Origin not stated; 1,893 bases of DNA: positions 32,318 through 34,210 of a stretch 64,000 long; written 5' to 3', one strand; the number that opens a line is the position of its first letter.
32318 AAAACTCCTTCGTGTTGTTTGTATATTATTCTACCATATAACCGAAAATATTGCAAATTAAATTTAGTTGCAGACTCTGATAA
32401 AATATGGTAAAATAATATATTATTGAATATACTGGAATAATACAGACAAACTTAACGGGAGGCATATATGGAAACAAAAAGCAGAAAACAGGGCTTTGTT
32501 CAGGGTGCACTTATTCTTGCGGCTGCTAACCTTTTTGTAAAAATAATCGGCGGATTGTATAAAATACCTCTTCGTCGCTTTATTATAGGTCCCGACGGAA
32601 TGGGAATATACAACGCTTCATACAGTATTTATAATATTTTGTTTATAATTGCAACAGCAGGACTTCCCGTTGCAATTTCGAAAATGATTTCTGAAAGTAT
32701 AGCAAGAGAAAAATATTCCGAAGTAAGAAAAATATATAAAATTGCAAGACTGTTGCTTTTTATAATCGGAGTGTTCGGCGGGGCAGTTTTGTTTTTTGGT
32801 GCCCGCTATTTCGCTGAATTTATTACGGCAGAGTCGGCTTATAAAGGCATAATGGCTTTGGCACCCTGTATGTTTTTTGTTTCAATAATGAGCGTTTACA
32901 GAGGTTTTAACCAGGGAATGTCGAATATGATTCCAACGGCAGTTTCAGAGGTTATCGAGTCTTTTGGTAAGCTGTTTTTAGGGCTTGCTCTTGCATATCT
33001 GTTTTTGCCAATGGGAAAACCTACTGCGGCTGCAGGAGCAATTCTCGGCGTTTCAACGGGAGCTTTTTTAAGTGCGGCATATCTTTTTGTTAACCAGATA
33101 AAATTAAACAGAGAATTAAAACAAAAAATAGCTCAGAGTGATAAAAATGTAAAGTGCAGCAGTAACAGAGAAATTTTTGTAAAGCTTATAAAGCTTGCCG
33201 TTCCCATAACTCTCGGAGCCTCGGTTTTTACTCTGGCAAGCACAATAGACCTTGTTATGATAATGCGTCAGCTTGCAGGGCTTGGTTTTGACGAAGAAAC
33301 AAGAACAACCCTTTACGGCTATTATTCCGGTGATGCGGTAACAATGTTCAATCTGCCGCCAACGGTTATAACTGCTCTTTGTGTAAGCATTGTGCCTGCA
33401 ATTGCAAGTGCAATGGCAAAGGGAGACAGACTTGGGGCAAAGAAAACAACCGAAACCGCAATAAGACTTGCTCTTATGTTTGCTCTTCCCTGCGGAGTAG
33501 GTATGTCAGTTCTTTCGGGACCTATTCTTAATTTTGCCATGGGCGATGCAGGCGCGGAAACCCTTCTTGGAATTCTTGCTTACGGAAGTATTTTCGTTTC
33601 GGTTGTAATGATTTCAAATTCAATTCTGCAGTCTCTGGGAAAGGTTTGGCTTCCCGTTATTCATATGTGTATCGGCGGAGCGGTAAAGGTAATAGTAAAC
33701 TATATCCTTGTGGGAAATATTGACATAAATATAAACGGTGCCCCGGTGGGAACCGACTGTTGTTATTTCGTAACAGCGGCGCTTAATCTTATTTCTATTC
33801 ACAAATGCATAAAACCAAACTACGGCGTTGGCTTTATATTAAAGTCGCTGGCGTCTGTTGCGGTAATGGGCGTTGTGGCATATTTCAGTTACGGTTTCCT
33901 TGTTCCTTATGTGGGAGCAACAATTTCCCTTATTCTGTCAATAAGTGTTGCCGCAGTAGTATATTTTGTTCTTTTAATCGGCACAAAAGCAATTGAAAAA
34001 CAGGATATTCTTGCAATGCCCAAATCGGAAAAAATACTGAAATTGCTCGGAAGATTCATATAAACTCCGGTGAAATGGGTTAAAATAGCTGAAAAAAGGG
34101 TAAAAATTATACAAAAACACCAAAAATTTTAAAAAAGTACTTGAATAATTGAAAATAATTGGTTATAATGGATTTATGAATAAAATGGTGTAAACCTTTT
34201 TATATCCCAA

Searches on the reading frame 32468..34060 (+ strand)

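Call 26: search_protein_families(library=pfam, proteins=[window:32468-34060:+], max_evalue=0.001)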
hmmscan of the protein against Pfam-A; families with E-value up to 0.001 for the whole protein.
window:32468-34060:+ (531 aa): 4 families
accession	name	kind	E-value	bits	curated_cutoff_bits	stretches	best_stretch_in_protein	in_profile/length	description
PF01943.22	Polysacc_synt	-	1.4e-23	84.2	28.2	1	11-315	2-273/274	Polysaccharide biosynthesis protein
PF01554.23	MatE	-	2.2e-10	40.9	24.9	2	40-163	23-150/161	MatE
PF03023.19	MurJ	-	5e-10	39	27.4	1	67-479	39-437/451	Lipid II flippase MurJ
PF13440.11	Polysacc_synt_3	-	1.9e-05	24.5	23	1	39-360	5-286/293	Polysaccharide biosynthesis protein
